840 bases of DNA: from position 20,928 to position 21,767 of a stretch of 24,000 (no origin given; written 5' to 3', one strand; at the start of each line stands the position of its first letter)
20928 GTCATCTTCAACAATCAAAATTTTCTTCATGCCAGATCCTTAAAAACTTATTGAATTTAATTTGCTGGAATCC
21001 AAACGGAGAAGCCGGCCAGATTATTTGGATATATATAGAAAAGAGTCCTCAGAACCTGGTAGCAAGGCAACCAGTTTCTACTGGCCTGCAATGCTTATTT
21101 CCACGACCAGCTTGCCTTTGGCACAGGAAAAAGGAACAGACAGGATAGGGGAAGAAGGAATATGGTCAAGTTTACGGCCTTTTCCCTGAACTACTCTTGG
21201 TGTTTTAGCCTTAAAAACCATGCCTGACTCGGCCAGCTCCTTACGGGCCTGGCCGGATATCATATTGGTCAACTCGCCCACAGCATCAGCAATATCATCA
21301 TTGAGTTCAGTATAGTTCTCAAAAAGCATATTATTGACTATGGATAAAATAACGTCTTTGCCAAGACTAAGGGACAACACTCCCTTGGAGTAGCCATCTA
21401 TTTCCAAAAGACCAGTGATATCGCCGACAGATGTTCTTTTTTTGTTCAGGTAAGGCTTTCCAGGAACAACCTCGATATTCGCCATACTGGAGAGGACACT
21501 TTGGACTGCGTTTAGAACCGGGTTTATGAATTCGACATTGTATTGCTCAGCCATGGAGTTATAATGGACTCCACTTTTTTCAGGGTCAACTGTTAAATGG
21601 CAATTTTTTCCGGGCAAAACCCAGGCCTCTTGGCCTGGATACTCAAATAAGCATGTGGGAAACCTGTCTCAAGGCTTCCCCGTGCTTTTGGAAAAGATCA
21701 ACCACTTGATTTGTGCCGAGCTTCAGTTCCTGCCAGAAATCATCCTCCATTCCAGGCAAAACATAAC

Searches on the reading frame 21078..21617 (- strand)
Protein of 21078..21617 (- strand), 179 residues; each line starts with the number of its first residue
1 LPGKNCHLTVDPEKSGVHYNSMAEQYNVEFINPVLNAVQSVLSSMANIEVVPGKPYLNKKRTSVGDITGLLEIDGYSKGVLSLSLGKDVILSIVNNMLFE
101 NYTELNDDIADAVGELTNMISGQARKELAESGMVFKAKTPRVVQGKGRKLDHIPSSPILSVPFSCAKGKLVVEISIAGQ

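Call 22: search_protein_families(library=pfam, proteins=[window:21078-21617:-], max_evalue=0.0001)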
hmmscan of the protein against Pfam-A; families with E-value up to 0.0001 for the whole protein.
window:21078-21617:- (179 aa): 2 families
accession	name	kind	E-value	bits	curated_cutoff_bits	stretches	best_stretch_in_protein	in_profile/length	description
PF13690.11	CheX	-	4.2e-20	72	27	1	67-164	1-94/94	Chemotaxis phosphatase CheX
PF04509.17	CheC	-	2.1e-05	24.8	22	1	110-143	3-37/38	CheC-like family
